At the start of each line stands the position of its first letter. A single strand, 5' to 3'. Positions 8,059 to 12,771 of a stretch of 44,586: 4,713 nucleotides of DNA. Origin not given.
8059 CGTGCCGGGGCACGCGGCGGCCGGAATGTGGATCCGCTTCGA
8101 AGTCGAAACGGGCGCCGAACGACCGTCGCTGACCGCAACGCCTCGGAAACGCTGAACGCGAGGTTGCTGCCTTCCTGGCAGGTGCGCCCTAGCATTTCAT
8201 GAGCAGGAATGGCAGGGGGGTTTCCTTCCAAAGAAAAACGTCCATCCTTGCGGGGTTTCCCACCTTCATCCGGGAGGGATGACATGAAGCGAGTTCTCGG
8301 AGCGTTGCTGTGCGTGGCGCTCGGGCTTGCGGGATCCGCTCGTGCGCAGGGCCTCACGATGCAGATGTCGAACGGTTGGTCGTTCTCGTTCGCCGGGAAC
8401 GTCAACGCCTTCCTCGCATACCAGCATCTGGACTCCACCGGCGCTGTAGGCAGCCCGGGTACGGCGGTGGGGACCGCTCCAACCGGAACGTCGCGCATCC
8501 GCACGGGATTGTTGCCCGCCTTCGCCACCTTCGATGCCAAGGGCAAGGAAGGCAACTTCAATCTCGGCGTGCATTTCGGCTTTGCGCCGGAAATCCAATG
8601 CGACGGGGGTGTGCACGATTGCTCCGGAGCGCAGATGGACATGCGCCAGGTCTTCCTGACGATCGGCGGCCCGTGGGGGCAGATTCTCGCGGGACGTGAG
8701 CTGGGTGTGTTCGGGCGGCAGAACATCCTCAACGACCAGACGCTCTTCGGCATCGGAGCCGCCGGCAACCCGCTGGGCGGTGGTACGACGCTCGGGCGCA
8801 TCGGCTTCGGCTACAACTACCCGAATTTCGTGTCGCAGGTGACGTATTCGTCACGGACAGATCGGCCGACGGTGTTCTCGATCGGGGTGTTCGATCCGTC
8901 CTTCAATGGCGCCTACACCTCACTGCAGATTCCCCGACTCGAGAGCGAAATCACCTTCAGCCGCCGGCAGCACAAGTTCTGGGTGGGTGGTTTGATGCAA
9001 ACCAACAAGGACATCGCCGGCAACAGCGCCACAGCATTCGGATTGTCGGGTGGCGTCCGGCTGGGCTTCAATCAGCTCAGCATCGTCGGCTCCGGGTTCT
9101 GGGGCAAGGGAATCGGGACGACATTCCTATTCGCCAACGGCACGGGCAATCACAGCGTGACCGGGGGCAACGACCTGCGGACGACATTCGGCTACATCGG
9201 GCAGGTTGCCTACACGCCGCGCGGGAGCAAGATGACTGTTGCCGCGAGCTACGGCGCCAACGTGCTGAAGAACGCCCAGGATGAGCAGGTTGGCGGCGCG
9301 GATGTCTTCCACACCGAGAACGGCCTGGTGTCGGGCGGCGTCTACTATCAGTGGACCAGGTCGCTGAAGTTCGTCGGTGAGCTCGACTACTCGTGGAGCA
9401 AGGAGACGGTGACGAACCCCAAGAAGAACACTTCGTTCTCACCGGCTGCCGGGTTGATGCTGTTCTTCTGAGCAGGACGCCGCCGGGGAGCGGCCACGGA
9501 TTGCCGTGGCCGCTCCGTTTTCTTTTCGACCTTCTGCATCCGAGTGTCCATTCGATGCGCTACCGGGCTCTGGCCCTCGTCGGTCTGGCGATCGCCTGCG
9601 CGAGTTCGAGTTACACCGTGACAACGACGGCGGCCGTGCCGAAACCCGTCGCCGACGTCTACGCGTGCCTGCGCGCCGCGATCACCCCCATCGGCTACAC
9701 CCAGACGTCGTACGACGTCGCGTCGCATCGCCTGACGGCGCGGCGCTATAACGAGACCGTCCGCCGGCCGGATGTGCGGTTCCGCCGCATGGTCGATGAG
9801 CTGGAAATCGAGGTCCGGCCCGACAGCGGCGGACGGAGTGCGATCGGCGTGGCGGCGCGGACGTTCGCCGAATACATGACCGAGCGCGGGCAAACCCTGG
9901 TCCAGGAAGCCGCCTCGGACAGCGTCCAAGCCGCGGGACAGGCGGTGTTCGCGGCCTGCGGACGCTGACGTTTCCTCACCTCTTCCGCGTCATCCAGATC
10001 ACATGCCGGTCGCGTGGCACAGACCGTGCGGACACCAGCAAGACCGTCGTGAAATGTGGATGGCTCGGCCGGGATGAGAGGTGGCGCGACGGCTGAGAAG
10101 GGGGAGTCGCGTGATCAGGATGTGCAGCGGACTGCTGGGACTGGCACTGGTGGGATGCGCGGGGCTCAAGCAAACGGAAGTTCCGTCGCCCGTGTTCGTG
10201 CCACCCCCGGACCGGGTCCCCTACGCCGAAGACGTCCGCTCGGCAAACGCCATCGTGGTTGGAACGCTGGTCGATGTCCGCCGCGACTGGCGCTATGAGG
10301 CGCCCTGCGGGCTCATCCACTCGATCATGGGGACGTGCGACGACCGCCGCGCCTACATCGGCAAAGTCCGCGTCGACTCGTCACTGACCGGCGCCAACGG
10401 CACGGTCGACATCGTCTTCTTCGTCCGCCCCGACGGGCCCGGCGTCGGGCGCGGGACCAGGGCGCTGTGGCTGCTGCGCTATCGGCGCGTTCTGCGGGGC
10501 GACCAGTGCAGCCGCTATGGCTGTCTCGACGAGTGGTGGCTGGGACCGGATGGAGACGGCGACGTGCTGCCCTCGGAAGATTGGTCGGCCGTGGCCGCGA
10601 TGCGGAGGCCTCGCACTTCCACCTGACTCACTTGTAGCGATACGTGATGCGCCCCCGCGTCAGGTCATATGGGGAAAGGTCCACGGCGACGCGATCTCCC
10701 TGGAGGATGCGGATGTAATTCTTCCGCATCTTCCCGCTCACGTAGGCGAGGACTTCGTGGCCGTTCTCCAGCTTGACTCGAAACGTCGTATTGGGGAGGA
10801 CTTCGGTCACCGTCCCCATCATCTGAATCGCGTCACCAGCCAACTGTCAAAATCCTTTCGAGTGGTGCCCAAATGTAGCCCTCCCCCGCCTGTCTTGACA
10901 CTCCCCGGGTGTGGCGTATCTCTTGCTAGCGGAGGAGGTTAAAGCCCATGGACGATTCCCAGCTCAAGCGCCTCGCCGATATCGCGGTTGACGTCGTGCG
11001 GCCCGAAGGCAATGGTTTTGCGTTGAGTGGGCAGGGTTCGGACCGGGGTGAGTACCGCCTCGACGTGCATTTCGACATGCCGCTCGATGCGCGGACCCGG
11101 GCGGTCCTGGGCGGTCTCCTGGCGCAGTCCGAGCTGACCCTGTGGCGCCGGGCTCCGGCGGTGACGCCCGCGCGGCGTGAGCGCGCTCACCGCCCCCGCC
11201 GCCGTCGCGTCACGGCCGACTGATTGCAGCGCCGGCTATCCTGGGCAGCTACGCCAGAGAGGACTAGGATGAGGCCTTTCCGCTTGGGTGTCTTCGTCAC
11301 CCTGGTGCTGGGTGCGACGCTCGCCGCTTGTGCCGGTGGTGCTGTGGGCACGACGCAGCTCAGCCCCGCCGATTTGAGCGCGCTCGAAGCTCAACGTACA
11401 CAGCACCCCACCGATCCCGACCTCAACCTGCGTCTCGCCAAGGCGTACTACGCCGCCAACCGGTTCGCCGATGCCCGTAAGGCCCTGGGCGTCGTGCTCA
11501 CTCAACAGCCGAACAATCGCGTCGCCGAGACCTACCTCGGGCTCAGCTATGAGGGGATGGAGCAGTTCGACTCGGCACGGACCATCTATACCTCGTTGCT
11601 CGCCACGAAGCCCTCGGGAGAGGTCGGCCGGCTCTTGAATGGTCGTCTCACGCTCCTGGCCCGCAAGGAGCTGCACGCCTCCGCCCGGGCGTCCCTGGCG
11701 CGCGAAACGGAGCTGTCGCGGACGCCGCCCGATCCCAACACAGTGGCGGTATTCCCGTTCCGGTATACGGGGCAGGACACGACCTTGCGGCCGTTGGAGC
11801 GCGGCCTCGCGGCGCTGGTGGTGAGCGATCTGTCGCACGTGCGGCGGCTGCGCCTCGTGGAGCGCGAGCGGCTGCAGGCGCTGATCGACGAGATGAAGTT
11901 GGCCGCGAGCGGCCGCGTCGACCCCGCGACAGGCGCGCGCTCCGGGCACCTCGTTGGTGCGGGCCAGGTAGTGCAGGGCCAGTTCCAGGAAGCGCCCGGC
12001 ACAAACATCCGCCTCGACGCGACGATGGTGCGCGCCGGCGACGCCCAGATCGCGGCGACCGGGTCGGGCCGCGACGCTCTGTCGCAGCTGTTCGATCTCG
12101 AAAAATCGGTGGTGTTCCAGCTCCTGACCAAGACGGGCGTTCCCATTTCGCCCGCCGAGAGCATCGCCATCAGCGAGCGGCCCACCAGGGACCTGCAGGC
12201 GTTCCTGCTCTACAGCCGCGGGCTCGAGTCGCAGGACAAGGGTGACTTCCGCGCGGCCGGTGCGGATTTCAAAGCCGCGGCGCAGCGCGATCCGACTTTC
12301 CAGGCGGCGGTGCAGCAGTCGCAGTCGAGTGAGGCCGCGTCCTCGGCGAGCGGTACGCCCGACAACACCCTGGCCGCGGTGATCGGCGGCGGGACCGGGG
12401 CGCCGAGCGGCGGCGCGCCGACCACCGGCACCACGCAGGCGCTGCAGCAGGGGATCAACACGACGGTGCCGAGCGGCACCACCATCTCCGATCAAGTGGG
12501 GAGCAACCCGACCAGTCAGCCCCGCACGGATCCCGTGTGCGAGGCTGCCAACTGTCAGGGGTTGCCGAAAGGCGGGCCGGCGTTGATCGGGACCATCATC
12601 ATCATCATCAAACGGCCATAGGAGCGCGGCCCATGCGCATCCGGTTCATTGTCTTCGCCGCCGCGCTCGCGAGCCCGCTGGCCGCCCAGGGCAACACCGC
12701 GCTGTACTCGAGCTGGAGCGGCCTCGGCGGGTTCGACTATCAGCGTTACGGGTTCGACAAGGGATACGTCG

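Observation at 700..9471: ECF sigma/anti-sigma, split DUF4331, TPR, HupE/UreJ-like and DUF6702-like cassette abutting a PQQ dehydrogenase-cupredoxin-porin unit: candidate uncharacterised envelope metal-handling system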

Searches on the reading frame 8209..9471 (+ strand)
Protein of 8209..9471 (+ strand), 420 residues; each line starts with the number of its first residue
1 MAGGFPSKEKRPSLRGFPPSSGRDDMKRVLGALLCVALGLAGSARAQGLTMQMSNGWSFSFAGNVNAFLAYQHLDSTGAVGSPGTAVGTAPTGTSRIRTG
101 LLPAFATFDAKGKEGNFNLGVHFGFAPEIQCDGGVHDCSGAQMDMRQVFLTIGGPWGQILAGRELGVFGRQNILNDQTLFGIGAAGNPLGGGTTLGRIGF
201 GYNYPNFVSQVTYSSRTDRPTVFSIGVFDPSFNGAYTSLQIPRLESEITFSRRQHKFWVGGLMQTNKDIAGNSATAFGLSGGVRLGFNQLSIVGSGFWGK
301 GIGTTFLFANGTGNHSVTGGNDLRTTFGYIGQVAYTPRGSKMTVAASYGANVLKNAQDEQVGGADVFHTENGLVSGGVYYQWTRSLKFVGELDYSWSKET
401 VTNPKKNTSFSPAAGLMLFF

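Call 3: search_protein_families(library=pfam, proteins=[window:8209-9471:+], max_evalue=0.01)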
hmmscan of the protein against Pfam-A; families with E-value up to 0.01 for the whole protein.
window:8209-9471:+ (420 aa): 1 family
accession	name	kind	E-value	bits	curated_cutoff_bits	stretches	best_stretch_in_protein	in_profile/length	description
PF13609.12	Porin_4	-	9e-09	36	27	1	36-395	4-305/310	Gram-negative porin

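Call 31: search_protein_families(library=ncbifam, proteins=[window:8209-9471:+], max_evalue=0.001)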
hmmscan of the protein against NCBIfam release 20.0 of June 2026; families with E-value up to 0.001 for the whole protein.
window:8209-9471:+ (420 aa): 0 families

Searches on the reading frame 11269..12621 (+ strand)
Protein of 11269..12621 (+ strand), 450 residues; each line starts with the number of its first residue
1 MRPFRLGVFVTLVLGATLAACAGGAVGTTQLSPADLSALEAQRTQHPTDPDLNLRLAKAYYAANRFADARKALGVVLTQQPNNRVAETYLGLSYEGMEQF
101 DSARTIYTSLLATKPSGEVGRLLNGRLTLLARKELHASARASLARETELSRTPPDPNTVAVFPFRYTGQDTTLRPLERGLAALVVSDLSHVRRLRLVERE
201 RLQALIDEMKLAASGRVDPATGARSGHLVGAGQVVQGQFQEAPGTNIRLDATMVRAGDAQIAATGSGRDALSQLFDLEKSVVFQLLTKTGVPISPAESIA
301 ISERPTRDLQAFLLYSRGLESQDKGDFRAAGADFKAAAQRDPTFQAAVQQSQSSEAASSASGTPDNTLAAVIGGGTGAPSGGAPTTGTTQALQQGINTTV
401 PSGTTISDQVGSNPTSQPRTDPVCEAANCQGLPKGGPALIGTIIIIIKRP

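Call 80: search_protein_families(library=pfam, proteins=[window:11269-12621:+], max_evalue=0.001)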
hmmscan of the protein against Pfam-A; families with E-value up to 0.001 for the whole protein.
window:11269-12621:+ (450 aa): 9 families
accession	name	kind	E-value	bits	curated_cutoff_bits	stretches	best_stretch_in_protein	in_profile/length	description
PF14559.12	TPR_19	-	1.1e-10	42.1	25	1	37-86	12-62/68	Tetratricopeptide repeat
PF07719.23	TPR_2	-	7.3e-09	35.5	27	0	53-83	4-34/34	Tetratricopeptide repeat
PF03783.19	CsgG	-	6e-08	32.7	20.8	1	158-238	11-97/210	Curli production assembly/transport component CsgG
PF13174.12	TPR_6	-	1.1e-06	29.3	26.3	0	54-82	4-32/33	Tetratricopeptide repeat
PF13432.12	TPR_16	-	2.6e-06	28.2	32.7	0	41-81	22-62/65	Tetratricopeptide repeat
PF00515.34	TPR_1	-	1.2e-05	25.3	27.8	0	312-344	2-34/34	Tetratricopeptide repeat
PF13428.12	TPR_14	-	1.7e-05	25.5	23.5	0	50-90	1-41/44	Tetratricopeptide repeat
PF14561.12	TPR_20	-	0.00044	20.9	25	1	34-82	6-54/90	Tetratricopeptide repeat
PF13181.12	TPR_8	-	0.0005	20.5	25.7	0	314-343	4-33/34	Tetratricopeptide repeat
